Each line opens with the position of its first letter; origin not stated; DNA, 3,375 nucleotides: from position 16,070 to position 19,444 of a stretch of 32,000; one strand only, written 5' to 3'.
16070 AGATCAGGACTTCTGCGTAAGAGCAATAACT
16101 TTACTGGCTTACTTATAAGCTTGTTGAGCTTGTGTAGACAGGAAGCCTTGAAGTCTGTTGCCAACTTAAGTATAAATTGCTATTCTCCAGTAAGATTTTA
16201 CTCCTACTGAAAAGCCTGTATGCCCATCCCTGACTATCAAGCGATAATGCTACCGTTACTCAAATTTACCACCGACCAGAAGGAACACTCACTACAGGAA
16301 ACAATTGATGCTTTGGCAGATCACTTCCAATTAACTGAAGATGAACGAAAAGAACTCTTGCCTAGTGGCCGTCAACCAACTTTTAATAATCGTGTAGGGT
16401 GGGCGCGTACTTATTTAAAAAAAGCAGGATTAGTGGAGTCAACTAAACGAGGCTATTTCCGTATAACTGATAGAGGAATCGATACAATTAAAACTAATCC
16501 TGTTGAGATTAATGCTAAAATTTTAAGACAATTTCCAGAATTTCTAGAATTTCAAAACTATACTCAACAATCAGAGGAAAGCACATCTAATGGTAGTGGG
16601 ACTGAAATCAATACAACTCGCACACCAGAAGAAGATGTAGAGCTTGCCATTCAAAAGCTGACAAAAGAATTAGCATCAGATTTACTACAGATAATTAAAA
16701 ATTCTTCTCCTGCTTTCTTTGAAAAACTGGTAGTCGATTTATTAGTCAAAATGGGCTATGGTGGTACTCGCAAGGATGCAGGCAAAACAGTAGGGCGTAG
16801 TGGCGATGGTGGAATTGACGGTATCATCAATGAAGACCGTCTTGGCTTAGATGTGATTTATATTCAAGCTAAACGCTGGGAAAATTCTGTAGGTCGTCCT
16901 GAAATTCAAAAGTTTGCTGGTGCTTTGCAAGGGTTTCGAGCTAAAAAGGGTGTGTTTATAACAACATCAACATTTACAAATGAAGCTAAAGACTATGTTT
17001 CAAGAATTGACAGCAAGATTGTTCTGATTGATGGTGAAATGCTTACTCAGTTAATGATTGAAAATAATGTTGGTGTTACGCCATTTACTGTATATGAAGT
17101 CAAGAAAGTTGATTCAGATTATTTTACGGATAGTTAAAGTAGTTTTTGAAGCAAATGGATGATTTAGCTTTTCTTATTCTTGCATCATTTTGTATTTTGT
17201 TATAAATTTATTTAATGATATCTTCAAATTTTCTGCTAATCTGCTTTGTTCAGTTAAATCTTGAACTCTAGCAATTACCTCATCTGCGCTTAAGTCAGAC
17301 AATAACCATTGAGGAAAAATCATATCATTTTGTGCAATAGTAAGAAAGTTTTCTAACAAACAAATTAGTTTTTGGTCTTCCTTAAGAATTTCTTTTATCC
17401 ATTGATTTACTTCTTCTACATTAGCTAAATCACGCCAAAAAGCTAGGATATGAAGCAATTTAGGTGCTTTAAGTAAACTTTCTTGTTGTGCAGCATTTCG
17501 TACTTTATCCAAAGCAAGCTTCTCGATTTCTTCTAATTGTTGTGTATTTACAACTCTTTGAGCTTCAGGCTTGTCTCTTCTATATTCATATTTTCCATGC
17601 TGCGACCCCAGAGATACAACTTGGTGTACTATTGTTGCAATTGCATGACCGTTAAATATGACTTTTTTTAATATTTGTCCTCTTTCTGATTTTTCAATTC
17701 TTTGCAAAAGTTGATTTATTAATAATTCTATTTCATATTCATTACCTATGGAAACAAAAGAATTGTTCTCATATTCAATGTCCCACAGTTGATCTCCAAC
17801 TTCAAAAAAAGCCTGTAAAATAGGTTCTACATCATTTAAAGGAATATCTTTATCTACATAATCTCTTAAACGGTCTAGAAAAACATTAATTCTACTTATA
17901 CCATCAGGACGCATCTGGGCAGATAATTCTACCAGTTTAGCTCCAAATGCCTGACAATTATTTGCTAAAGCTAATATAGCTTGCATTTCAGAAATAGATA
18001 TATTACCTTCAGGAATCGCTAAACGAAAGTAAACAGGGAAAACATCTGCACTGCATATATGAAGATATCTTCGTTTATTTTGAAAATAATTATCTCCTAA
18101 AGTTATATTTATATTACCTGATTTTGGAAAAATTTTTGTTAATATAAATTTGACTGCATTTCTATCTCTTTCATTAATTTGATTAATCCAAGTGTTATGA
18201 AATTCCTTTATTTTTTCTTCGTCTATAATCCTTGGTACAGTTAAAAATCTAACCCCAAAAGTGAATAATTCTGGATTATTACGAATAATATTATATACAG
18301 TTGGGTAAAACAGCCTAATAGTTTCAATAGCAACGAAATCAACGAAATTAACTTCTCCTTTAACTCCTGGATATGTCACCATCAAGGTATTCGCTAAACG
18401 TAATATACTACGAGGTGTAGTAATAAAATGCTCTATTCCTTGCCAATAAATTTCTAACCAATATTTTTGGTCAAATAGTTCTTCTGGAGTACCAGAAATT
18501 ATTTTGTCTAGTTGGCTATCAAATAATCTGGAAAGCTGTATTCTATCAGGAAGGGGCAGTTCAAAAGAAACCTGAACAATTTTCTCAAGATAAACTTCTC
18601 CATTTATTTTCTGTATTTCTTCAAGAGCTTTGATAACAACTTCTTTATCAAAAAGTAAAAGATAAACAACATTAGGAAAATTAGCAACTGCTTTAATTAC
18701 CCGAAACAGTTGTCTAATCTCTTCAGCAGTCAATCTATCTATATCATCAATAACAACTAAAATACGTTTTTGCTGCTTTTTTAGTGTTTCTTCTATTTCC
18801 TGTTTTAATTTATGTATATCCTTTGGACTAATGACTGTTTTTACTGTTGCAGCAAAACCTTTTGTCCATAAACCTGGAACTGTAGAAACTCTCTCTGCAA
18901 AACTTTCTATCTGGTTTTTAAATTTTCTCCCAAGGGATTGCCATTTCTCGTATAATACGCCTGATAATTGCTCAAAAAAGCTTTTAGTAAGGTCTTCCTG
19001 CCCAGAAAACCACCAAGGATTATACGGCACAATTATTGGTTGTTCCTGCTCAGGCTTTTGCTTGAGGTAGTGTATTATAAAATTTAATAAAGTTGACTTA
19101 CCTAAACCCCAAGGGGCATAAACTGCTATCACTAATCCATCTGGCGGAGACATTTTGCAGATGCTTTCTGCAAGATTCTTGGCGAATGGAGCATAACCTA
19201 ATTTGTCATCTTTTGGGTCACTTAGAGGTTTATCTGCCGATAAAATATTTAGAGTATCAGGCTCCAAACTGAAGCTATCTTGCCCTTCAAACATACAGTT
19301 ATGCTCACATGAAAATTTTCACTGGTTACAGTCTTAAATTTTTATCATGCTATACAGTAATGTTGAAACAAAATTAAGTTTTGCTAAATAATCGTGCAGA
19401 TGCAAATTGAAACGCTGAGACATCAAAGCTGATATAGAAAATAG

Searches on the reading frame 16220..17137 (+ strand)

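Call 7: search_protein_families(library=pfam, proteins=[window:16220-17137:+], max_evalue=0.001)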
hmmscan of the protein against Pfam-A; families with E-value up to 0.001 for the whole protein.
window:16220-17137:+ (305 aa): 4 families
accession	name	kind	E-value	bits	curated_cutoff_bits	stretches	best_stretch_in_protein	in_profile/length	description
PF04471.18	Mrr_cat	-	3.4e-38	130.7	21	1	160-279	2-115/115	Restriction endonuclease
PF14338.12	Mrr_N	-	1.6e-35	121.5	29.5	1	6-91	1-86/87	Mrr N-terminal domain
PF22722.2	NA-iREase1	-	1.7e-10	41.3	27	1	172-275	6-104/106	NACHT-associated inactive Restriction Endonuclease 1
PF13156.12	Mrr_cat_2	-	5.8e-06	26.7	22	1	193-283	26-118/127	Restriction endonuclease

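Call 16: search_protein_families(library=padloc, proteins=[window:16220-17137:+], max_evalue=0.001)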
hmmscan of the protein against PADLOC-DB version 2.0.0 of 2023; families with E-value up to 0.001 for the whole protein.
window:16220-17137:+ (305 aa): 8 families
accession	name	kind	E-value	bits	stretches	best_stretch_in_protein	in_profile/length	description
PDLC03657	mREase_IV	-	5.7e-98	326.1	1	1-303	1-315/317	Type IV methyl-directed restriction enzyme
PDLC04796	PDC-S02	-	1.8e-28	97.6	1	131-304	212-381/390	-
PDLC04819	PDC-S02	-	1.7e-21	74.8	1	114-281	148-308/334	-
PDLC04806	PDC-S02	-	2e-16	58.2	1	143-282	166-303/324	-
PDLC04815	PDC-S02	-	5.7e-11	40.3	1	126-278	173-317/346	-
PDLC03663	mREase_IV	-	1.5e-10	38.4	1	161-281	411-525/544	Type IV methyl-directed restriction enzyme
PDLC00631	ZorD1|ZorD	-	2.2e-06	23.8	1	158-284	944-1065/1071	"SWI2/SNF2 helicase, Mrr-like nuclease"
PDLC03852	LmuA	-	0.00018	19.6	0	156-266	12-127/336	-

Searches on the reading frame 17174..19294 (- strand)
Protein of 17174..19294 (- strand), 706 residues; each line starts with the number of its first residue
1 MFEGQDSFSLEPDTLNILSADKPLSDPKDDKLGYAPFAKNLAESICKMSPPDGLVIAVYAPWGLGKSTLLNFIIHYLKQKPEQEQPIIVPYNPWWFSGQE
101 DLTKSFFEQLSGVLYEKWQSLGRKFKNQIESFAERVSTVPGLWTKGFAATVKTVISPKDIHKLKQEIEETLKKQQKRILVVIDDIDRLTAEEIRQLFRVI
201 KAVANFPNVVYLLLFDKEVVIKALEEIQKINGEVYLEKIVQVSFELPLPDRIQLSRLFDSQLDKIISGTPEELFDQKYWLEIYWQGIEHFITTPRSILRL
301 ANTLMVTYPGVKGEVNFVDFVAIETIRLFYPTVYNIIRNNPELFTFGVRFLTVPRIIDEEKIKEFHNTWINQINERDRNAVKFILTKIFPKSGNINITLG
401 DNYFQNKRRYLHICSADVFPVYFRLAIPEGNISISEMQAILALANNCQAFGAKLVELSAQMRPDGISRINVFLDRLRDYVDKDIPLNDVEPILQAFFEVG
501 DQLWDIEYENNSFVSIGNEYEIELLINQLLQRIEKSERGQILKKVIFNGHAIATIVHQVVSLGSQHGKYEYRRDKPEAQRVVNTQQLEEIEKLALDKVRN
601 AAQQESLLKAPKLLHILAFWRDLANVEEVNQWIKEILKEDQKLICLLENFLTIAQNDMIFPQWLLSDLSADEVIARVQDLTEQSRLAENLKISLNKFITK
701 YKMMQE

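Call 7: search_protein_families(library=pfam, proteins=[window:17174-19294:-], max_evalue=0.001)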
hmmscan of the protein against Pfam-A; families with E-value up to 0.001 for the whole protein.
window:17174-19294:- (706 aa): 7 families
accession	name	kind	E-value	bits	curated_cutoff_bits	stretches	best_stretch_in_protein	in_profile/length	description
PF07693.20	KAP_NTPase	-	1.3e-85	287.7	20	1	34-309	1-291/293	KAP family P-loop domain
PF13401.12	AAA_22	-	3.3e-08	34.4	27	1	55-198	7-105/130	AAA domain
PF01637.24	ATPase_2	-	5.2e-05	23.6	33.2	1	54-196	21-128/225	ATPase domain predominantly from Archaea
PF24883.2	NPHP3_N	-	9.4e-05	23.1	24.8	0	53-202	22-148/164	Nephrocystin 3, N-terminal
PF13191.12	AAA_16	-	0.00011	23.1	32.6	1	45-192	16-148/167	AAA ATPase domain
PF25199.1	nSTAND_NTPase5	-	0.00023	21.4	34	0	157-201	77-120/145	Novel STAND NTPase 5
PF05763.18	DUF835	-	0.00088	19.5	33.1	0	151-192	52-92/136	Protein of unknown function (DUF835)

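Call 16: search_protein_families(library=padloc, proteins=[window:17174-19294:-], max_evalue=0.001)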
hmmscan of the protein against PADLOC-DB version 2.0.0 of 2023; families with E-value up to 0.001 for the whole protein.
window:17174-19294:- (706 aa): 4 families
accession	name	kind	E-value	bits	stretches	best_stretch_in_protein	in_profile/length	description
PDLC02361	PifA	-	7e-121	403.1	1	18-691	5-709/720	PifA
PDLC02210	QatA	-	5.5e-12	43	2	54-114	33-91/593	-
PDLC04959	PDC-S20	-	4.2e-11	41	2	28-135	17-110/464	-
PDLC04140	mad8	-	0.00064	17.3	0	55-196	29-213/314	mads_8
